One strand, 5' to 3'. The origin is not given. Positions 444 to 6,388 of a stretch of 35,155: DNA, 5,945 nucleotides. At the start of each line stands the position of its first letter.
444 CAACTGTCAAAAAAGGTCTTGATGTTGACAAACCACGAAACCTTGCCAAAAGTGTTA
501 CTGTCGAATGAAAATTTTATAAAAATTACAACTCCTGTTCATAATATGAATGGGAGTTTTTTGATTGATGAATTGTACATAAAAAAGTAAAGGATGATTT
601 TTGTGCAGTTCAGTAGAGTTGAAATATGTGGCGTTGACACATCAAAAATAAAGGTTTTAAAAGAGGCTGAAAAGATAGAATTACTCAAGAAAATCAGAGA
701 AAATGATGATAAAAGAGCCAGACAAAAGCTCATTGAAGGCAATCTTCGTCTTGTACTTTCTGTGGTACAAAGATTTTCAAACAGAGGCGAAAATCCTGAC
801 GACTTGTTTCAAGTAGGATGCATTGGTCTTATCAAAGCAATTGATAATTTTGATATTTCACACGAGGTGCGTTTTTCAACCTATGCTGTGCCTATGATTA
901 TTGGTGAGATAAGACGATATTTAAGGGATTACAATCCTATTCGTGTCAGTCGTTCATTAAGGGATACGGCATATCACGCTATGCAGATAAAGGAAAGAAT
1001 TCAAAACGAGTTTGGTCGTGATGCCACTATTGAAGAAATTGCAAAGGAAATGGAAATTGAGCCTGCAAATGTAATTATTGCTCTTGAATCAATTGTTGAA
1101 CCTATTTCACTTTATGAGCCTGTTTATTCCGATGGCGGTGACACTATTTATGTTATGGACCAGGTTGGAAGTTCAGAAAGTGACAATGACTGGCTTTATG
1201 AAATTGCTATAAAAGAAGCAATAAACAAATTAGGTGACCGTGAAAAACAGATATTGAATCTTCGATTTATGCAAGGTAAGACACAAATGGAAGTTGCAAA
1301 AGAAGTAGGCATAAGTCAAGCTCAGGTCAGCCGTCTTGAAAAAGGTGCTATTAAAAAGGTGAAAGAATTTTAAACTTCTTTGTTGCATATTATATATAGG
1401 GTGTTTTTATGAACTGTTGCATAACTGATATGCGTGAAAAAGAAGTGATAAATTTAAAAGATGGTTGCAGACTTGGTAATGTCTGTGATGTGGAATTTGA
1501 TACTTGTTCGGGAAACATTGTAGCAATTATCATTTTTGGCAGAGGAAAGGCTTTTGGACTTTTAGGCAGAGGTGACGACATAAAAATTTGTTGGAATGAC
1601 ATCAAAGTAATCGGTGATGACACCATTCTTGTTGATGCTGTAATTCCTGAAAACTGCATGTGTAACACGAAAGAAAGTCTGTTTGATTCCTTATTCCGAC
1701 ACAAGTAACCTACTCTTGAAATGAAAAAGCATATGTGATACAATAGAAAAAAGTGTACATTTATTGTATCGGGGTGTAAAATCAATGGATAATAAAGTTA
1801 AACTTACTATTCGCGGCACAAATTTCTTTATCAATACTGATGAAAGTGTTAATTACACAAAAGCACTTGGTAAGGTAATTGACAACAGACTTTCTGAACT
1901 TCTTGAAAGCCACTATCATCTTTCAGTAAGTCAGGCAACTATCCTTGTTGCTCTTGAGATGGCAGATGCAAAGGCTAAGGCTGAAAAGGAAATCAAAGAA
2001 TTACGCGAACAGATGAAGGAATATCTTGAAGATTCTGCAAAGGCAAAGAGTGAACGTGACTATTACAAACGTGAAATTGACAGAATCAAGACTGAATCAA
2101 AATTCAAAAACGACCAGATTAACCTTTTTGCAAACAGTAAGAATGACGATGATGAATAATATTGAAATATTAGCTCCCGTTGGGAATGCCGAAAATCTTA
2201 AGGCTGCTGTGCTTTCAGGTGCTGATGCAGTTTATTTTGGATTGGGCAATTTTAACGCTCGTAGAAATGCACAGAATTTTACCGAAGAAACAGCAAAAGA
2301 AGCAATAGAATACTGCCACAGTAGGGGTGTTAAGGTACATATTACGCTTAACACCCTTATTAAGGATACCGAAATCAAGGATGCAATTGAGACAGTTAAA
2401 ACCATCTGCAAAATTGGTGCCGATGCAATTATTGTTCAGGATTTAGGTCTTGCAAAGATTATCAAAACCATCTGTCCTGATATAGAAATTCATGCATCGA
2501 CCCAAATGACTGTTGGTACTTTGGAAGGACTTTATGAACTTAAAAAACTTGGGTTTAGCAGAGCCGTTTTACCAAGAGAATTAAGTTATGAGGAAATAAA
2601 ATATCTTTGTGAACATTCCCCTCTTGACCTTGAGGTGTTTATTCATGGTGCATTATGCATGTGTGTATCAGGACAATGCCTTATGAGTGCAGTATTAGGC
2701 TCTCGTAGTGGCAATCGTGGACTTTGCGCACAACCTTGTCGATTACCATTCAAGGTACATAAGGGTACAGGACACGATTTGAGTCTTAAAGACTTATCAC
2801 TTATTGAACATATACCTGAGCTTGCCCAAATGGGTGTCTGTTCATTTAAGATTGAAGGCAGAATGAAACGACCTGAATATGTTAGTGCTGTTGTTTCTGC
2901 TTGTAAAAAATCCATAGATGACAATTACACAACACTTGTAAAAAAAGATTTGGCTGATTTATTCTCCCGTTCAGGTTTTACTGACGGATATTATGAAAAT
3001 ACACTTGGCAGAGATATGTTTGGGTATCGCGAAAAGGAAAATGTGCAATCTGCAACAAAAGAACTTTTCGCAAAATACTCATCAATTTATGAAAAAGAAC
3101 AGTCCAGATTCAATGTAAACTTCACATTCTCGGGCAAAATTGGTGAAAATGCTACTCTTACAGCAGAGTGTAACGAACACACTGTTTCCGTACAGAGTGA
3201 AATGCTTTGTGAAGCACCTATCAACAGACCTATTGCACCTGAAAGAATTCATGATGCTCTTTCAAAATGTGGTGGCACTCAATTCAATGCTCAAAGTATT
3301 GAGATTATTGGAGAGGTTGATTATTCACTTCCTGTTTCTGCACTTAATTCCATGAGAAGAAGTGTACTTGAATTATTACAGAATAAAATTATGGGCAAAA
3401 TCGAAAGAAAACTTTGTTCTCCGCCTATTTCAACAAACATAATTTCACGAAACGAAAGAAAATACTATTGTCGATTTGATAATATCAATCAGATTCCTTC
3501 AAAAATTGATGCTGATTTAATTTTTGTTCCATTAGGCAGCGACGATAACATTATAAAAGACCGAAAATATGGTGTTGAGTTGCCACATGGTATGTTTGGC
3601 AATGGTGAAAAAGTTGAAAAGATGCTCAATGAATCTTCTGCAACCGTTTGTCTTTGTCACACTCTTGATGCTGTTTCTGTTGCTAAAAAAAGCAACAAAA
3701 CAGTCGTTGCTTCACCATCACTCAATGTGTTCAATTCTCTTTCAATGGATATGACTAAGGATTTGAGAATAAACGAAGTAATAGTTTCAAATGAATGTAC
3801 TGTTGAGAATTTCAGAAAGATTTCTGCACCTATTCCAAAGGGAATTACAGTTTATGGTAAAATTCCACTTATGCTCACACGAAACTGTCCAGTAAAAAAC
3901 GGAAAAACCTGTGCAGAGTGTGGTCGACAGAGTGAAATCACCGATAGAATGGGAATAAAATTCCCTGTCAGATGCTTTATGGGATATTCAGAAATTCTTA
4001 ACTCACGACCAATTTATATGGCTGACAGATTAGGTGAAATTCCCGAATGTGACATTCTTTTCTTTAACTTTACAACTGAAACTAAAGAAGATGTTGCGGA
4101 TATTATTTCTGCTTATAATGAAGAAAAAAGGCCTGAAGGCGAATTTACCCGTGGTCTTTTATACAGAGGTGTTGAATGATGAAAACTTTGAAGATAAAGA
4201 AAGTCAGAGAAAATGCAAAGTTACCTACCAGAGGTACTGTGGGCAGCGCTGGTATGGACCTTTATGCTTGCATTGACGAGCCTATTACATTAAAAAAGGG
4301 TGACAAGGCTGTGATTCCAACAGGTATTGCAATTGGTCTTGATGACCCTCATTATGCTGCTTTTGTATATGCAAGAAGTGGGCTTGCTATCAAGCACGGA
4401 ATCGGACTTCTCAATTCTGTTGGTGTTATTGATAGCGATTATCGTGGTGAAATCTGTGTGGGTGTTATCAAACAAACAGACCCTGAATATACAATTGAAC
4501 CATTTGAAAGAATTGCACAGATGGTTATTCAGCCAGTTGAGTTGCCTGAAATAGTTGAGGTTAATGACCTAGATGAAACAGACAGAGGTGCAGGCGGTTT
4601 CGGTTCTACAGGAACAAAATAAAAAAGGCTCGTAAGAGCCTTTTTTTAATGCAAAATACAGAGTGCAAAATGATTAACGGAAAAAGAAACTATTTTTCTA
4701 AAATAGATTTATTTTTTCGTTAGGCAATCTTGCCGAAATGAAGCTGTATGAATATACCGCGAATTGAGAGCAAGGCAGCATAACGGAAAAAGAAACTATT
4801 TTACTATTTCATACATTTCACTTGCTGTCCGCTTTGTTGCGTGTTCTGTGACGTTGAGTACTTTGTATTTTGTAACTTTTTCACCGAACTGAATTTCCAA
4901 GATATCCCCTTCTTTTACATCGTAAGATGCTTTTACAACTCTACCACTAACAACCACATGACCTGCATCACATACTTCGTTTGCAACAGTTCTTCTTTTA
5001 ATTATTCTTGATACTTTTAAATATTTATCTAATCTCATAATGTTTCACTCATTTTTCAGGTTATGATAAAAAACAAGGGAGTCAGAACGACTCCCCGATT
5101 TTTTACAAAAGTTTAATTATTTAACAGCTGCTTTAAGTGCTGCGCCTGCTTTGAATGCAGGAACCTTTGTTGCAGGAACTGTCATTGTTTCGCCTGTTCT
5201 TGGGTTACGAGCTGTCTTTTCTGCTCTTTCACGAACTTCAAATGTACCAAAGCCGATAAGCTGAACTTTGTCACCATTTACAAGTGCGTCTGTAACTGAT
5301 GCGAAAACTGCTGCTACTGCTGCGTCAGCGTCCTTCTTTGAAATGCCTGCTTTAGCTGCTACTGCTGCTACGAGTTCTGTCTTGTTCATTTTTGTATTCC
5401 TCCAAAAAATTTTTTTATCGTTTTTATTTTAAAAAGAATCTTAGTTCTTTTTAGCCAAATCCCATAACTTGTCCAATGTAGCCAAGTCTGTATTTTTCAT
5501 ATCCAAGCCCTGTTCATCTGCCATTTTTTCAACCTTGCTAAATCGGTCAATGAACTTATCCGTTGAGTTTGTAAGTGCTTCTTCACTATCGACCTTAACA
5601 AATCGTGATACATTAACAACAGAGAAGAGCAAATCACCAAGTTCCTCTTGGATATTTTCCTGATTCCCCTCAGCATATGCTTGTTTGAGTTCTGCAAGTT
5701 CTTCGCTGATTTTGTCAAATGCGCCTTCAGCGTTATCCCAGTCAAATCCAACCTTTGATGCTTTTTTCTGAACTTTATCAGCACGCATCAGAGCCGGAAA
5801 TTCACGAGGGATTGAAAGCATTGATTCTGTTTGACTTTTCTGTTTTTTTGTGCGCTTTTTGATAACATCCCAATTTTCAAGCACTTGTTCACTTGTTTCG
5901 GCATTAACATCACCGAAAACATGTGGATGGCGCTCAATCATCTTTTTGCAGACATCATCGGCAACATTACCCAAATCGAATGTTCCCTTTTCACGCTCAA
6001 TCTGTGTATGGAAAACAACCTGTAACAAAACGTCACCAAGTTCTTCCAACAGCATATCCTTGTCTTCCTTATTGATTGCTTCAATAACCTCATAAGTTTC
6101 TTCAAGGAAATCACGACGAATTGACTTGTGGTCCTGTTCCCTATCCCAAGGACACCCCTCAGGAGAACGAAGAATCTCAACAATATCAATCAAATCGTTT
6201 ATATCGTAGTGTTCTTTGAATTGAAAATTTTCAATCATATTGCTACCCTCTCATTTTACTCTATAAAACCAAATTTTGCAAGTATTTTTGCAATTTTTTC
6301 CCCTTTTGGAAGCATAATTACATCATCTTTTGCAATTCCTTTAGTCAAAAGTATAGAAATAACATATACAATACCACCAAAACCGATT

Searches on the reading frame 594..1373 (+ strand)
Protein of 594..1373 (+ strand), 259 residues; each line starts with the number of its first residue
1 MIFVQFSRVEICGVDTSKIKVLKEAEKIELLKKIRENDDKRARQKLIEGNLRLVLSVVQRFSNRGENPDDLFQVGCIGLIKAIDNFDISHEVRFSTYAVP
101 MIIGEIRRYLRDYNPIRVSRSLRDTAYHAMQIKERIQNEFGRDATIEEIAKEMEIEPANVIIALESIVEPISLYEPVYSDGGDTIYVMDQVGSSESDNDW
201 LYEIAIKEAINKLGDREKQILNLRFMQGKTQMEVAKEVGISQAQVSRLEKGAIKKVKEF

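Call 74: search_protein_families(library=pfam, proteins=[window:594-1373:+], max_evalue=0.01)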
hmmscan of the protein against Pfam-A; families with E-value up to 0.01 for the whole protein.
window:594-1373:+ (259 aa): 16 families
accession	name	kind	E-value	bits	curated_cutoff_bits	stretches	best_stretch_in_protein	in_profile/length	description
PF04542.20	Sigma70_r2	-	2.9e-19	69.1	24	1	46-112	1-67/71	Sigma-70 region 2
PF04545.22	Sigma70_r4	-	6.2e-16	58.1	24.1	1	209-258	1-50/50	Sigma-70, region 4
PF04539.22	Sigma70_r3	-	1.7e-10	41.3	25.3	1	131-181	8-58/78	Sigma-70 region 3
PF08281.18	Sigma70_r4_2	-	2.4e-08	33.9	25.7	1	205-245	3-43/54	Sigma-70, region 4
PF01381.28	HTH_3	-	1e-05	25.9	23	1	226-251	7-32/55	Helix-turn-helix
PF13560.12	HTH_31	-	0.00011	22.9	27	1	227-253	13-39/64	Helix-turn-helix domain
PF13518.12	HTH_28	-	0.00031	21.2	25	1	220-250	5-34/52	Helix-turn-helix domain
PF00196.25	GerE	-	0.00031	20.7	23.5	1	213-246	3-35/57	Bacterial regulatory proteins, luxR family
PF07638.17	Sigma70_ECF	-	0.0011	19.3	21.1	1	204-247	124-170/185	ECF sigma factor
PF16509.11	KORA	-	0.0014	19.2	26.7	0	205-255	9-57/84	TrfB plasmid transcriptional repressor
PF04967.18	HTH_10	-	0.0032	17.7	23.1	0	142-165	22-45/53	HTH DNA binding domain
PF12802.13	MarR_2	-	0.0035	17.9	27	0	227-248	18-40/61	MarR family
PF13744.12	HTH_37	-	0.0052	17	27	0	227-255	30-58/80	Helix-turn-helix domain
PF13413.12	HTH_25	-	0.0053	17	24.6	0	224-255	6-37/62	Helix-turn-helix domain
PF13443.12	HTH_26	-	0.0078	16.9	22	0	226-256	11-38/63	Cro/C1-type HTH DNA-binding domain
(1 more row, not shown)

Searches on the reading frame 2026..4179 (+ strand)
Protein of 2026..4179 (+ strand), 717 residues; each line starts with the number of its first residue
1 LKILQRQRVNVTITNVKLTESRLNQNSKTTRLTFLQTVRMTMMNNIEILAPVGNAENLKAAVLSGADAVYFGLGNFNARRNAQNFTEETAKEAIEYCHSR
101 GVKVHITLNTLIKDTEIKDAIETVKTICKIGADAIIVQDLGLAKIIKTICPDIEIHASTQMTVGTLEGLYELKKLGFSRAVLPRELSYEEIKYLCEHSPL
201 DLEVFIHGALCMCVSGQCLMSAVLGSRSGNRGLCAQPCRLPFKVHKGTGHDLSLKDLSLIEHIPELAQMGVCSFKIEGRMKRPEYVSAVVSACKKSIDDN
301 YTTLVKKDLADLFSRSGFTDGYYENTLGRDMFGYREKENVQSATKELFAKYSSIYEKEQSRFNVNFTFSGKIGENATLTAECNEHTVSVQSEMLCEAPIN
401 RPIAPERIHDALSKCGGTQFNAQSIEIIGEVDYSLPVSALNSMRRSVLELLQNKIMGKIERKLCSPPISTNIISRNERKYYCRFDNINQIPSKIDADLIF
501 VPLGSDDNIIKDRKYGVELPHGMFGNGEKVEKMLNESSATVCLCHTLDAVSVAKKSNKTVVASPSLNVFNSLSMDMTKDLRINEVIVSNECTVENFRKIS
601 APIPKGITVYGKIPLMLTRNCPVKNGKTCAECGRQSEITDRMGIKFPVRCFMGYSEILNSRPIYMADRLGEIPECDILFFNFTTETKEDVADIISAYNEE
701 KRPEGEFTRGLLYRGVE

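Call 74: search_protein_families(library=pfam, proteins=[window:2026-4179:+], max_evalue=0.01)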
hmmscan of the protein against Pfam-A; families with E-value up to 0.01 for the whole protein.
window:2026-4179:+ (717 aa): 4 families
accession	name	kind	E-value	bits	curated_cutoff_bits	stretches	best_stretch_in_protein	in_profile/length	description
PF01136.24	Peptidase_U32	-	1e-72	244.6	22.4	1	118-325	2-229/233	Peptidase family U32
PF12392.13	DUF3656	-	2.7e-19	70.3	22.1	1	346-455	8-108/109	Collagenase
PF04055.27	Radical_SAM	-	0.0058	17.2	29.5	0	55-124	91-163/166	Radical SAM superfamily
PF13460.12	NAD_binding_10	-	0.0073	16.6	27.2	0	52-118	48-106/184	NAD(P)H-binding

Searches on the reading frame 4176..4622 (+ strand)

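Call 74: search_protein_families(library=pfam, proteins=[window:4176-4622:+], max_evalue=0.01)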
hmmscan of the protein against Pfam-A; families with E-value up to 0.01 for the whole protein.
window:4176-4622:+ (148 aa): 2 families
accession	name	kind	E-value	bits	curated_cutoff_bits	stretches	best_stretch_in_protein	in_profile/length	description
PF00692.24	dUTPase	-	6.5e-31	107.2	22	1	13-146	2-129/129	dUTPase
PF22769.1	DCD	-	0.00048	20.7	27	1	34-119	68-151/153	dCTP deaminase-like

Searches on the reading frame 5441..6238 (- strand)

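Call 74: search_protein_families(library=pfam, proteins=[window:5441-6238:-], max_evalue=0.01)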
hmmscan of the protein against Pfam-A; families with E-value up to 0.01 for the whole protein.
window:5441-6238:- (265 aa): 4 families
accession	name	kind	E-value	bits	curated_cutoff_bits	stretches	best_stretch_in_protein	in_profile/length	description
PF03819.22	MazG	-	3.6e-39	133.3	22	2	35-108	1-74/74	MazG nucleotide pyrophosphohydrolase domain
PF01503.22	PRA-PH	-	7.2e-11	42.8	21.3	2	173-208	30-65/86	Phosphoribosyl-ATP pyrophosphohydrolase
PF12643.12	MazG-like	-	0.0011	19.6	27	0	180-228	18-65/85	MazG-like family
PF14276.11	DUF4363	-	0.0027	18.1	27.5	0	173-210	59-96/107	Domain of unknown function (DUF4363)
